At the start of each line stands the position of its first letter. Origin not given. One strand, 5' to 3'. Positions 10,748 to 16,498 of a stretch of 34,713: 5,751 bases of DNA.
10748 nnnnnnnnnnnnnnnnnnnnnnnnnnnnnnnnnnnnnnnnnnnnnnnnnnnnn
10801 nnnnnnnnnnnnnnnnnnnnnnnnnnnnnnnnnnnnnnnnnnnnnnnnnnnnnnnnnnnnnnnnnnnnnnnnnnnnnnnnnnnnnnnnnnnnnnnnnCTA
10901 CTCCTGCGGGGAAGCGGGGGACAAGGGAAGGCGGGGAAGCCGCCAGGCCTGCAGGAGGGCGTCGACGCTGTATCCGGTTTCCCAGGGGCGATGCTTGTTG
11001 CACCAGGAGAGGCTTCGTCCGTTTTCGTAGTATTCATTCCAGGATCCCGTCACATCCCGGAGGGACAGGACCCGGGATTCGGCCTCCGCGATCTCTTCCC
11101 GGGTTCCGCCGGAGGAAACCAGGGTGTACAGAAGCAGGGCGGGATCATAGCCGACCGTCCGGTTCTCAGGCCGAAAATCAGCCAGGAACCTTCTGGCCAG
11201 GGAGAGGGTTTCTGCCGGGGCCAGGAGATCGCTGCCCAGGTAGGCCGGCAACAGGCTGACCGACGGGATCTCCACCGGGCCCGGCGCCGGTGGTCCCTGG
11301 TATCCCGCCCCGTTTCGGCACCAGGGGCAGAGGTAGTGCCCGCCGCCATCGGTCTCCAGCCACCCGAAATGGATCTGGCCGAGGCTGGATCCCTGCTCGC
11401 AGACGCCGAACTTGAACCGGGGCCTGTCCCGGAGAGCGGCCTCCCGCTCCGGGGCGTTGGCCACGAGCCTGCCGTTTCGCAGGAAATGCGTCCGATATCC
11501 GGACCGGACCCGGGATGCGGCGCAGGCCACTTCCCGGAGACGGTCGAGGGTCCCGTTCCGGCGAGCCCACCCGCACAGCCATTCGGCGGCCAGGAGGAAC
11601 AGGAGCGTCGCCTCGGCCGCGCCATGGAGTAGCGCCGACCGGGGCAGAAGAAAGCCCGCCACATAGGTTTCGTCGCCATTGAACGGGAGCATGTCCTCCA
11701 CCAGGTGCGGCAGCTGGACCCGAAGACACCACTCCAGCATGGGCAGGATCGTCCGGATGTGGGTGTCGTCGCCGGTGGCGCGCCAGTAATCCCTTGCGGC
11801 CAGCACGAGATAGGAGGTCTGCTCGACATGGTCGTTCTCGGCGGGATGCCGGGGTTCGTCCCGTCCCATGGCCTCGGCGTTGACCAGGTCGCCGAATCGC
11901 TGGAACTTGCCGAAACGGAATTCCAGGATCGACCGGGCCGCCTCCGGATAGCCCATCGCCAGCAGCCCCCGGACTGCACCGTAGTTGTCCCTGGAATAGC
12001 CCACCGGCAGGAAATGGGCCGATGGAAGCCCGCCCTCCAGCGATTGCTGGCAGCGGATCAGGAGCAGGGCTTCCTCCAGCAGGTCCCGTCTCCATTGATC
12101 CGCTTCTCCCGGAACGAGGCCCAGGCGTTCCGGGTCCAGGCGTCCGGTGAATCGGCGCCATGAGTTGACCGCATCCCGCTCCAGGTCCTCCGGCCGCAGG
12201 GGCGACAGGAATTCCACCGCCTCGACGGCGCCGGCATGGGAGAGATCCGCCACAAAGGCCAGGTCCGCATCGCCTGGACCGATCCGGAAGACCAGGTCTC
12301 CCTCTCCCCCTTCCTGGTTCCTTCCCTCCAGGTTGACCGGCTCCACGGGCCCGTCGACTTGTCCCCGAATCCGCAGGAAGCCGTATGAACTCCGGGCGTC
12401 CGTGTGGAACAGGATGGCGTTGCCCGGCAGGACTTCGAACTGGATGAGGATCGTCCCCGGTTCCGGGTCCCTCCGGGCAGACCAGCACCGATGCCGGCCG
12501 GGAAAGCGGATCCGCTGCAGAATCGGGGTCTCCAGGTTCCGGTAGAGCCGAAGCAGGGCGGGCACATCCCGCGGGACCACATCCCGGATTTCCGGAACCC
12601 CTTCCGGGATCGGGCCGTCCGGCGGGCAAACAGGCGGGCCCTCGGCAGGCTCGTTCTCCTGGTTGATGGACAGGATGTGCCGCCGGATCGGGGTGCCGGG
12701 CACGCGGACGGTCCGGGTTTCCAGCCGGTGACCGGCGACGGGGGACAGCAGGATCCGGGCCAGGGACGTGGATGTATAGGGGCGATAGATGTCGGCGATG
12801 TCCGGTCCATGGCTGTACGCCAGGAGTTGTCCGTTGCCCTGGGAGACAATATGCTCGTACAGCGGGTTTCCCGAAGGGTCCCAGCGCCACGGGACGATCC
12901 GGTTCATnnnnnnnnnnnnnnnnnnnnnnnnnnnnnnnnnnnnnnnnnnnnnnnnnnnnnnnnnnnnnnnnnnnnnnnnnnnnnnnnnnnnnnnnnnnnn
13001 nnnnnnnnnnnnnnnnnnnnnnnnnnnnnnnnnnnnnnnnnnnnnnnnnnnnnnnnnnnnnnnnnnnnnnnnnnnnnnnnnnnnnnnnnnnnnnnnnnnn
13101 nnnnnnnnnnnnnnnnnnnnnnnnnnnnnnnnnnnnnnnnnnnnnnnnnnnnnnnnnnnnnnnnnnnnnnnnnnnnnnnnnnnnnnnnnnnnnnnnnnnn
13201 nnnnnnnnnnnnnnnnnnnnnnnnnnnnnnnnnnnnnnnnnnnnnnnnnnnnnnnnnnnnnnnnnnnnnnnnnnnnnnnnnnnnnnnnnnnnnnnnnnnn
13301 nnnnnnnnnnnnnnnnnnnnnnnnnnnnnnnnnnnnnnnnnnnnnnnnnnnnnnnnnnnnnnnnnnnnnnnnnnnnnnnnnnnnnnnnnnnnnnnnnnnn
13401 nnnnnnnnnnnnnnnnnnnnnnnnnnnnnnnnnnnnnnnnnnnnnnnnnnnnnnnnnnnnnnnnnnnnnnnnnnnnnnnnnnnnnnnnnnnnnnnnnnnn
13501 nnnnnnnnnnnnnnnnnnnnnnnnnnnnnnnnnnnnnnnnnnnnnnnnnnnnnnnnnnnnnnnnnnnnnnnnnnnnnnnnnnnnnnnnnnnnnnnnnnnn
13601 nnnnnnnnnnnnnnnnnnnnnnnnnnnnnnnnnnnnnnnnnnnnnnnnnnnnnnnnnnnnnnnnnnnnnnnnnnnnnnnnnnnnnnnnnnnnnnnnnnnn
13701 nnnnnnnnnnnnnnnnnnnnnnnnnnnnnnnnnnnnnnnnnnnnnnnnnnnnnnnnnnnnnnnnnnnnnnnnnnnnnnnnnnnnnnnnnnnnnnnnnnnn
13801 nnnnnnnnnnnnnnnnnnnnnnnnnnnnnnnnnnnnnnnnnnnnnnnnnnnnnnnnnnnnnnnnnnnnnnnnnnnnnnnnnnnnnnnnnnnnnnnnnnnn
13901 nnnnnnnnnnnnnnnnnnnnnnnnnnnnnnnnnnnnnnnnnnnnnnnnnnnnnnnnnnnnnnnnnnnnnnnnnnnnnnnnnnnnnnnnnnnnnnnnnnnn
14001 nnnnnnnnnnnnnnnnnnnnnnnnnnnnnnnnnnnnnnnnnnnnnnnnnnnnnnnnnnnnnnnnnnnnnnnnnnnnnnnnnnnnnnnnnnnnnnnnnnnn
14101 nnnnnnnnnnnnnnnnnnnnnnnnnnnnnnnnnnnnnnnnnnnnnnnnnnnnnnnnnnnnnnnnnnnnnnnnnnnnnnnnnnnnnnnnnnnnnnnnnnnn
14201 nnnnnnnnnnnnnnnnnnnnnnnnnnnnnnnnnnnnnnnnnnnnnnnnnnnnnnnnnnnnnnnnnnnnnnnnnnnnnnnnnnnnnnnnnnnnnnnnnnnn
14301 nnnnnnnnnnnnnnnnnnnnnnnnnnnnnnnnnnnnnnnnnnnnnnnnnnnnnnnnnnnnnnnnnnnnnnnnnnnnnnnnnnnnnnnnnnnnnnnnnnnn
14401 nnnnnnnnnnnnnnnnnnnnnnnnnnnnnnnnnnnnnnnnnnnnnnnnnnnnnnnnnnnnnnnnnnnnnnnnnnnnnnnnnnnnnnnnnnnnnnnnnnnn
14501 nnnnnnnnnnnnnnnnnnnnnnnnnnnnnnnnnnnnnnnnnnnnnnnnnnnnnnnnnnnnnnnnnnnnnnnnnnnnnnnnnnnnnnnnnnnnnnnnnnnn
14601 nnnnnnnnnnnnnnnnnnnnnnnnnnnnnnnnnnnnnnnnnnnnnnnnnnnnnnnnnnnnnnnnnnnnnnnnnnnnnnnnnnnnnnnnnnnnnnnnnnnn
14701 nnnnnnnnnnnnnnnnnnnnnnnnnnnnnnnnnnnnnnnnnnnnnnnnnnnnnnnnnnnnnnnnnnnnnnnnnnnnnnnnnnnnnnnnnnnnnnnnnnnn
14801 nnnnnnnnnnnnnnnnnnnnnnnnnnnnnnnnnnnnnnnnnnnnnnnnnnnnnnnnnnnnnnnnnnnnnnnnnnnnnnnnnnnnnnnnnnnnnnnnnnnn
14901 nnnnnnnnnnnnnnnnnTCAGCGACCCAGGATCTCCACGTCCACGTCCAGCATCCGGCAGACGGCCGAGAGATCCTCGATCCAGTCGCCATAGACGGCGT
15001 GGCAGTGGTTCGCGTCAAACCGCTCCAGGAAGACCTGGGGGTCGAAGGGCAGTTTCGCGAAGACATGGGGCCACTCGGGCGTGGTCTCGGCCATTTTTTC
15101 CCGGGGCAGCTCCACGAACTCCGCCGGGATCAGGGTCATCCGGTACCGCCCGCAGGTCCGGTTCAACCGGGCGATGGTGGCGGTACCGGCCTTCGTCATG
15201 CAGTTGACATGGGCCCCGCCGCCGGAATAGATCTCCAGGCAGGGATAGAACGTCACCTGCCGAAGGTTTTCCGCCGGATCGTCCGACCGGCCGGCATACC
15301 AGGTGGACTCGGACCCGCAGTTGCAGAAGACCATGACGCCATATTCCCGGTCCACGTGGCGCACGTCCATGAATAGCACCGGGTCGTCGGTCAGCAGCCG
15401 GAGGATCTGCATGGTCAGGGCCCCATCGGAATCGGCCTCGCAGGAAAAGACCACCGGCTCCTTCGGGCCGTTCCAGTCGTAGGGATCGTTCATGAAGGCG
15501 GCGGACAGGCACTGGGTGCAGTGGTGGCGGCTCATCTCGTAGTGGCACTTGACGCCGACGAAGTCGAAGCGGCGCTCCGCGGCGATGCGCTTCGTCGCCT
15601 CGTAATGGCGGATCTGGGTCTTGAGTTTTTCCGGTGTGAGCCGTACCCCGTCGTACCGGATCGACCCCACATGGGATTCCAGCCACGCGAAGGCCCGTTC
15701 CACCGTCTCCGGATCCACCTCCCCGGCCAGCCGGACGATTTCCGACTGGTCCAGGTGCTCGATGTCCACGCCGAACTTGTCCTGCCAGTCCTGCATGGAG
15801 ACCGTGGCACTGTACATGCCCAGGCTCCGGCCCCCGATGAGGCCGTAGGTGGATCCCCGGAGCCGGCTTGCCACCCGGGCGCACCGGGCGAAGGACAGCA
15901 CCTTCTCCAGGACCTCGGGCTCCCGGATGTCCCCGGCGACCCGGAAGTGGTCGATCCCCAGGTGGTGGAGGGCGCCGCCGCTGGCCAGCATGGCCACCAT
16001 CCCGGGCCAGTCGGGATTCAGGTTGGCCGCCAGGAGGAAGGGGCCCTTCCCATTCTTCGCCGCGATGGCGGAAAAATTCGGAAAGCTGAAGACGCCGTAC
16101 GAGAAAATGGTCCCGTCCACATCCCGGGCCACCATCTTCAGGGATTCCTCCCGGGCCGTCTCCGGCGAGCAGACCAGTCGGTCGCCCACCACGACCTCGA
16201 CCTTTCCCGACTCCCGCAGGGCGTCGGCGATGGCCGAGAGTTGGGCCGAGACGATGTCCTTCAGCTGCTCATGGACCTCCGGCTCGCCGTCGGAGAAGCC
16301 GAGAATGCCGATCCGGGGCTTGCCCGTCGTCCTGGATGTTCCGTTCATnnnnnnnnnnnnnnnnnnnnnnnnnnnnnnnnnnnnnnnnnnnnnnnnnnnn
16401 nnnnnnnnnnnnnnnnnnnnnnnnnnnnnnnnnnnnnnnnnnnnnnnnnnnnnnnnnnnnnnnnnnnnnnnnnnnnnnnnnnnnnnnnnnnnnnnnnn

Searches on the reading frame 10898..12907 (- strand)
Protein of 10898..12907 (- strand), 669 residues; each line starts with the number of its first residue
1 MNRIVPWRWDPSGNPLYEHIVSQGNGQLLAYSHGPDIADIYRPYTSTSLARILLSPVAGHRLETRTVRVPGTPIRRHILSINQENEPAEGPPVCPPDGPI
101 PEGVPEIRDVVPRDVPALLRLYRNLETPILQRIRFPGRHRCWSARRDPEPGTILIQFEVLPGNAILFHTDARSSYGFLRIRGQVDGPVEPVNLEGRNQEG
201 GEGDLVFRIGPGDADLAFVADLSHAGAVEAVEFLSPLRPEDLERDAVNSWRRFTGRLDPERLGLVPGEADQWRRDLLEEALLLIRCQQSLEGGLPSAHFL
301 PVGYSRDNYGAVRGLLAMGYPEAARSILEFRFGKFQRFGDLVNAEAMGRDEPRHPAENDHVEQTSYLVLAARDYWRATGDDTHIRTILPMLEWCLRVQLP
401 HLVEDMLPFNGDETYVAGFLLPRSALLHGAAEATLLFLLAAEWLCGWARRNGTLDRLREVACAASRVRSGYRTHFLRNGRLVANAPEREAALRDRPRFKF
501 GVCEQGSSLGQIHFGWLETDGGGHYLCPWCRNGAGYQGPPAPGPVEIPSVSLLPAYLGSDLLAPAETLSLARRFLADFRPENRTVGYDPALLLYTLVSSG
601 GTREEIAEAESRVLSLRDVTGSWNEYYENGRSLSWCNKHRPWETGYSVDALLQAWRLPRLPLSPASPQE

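Call 8: search_protein_families(library=pfam, proteins=[window:10898-12907:-], max_evalue=0.00001)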
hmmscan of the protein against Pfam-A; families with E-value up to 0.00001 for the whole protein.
window:10898-12907:- (669 aa): 0 families

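Call 49: search_protein_families(library=pfam, proteins=[window:10898-12907:-], max_evalue=1)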
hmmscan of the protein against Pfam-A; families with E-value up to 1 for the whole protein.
window:10898-12907:- (669 aa): 2 families
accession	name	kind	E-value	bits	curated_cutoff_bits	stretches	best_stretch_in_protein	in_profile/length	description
PF07158.17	MatC_N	-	0.18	12.3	23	1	425-469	47-91/149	Dicarboxylate carrier protein MatC N-terminus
PF02977.21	CarbpepA_inh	-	0.43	10.8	25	0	520-539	17-36/46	Carboxypeptidase A inhibitor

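Call 57: search_protein_families(library=ncbifam, proteins=[window:10898-12907:-], max_evalue=0.001)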
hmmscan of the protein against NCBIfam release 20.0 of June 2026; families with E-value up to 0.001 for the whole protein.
window:10898-12907:- (669 aa): 0 families

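Call 58: find_homologous_proteins(query=window:10901-12907:-, max_evalue=0.00001)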
Query window:10901-12907:- (669 aa): 161 proteins with E <= 0.00001 among 8000 candidates; the best 120 are listed.
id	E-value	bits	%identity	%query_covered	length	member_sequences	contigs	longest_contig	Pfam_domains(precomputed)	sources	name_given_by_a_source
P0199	0.0e+0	1562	100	100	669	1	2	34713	-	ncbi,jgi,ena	-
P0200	9.3e-159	548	44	96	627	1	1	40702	-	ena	-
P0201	6.4e-143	496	45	96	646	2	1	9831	-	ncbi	-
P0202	2.5e-115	405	36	95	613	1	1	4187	-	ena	-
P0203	1.5e-110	389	39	95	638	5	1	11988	-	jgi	-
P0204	5.9e-109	384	37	96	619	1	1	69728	-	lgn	-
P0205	3.7e-105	371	39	75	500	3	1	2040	-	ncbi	-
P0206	2.2e-104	368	36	95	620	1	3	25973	-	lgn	-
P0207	7.0e-100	354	35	95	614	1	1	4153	-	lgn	-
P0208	1.5e-95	339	35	96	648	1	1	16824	-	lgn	-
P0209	3.7e-90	321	37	96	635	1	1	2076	-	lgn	-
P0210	4.8e-87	311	35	91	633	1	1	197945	-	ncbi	ncbi:MAG: hypothetical protein ACUVXI_06505 [bacterium]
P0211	1.3e-83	300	34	94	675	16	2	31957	-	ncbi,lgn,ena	-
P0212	2.0e-83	299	36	98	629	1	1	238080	-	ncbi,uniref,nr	ncbi:hypothetical protein [Cohnella zeiphila]|uniref:Uncharacterized protein n=1 Tax=Cohnella zeiphi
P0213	2.3e-81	292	33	97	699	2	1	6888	-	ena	-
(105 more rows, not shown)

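Call 84: find_encoding_contigs(protein=P0200, flank=10000, max_places=2)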
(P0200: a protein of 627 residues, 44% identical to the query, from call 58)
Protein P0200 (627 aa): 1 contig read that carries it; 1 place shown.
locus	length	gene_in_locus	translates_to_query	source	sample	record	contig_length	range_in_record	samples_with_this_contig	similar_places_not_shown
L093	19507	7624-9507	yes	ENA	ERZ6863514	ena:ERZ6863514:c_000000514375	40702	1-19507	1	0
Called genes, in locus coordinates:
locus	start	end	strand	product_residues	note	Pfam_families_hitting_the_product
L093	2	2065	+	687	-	?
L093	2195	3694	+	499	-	PF22848:ASD1_dom, PF06964:Alpha-L-AF_C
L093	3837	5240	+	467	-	PF01547:SBP_bac_1, PF13416:SBP_bac_8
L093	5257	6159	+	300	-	-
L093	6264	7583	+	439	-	PF00884:Sulfatase, PF01663:Phosphodiest, PF16347:SGSH_C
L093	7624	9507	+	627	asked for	-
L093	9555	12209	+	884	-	PF25788:Ig_Rha78A_N, PF08531:Bac_rhamnosid_N, PF05592:Bac_rhamnosid, PF17389:Bac_rhamnosid6H, PF17390:Bac_rhamnosid_C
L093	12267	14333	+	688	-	PF13287:Fn3_assoc (faint), PF13290:CHB_HEX_C_1 (weak), PF08757:CotH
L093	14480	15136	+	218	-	PF09359:VTC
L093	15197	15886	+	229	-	PF16316:DUF4956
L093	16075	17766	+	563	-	PF22422:MGH1-like_GH, PF01204:Trehalase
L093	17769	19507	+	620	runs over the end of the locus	PF02065:Melibiase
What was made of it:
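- The closest homologue of the operon's glycosidase-like gene sits in a locus without any NusG-like gene (call 84).
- Tried and rejected: The closest homologue of the glycosidase-like gene has no NusG-like or IclR neighbour (call 84).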

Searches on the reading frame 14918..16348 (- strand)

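Call 49: search_protein_families(library=pfam, proteins=[window:14918-16348:-], max_evalue=1)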
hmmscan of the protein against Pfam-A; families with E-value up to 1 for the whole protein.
window:14918-16348:- (476 aa): 3 families
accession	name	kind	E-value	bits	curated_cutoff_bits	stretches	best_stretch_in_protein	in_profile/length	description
PF02952.23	Fucose_iso_C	-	3e-38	131.1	29.3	1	341-473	1-141/143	L-fucose isomerase, C-terminal domain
PF07881.17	Fucose_iso_N1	-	4.7e-32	111.6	28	1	10-165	1-169/169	L-fucose isomerase, first N-terminal domain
PF07882.17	Fucose_iso_N2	-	3.9e-11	43.3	22.3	2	278-321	137-180/180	L-fucose isomerase, second N-terminal domain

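Call 57: search_protein_families(library=ncbifam, proteins=[window:14918-16348:-], max_evalue=0.001)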
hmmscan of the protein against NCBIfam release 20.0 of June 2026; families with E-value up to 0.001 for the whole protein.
window:14918-16348:- (476 aa): 3 families
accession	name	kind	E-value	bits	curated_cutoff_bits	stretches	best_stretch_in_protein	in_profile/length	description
NF008220.0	PRK10991.1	equivalog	2e-22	79.4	775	2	40-228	41-239/591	L-fucose isomerase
TIGR01089.1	fucI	equivalog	1.3e-18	66.8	850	2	115-227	113-235/587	L-fucose isomerase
NF048012.1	SlpQosIsomSftI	equivalog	3.3e-18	65.7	700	1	51-473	36-442/443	sulfoquinovose isomerase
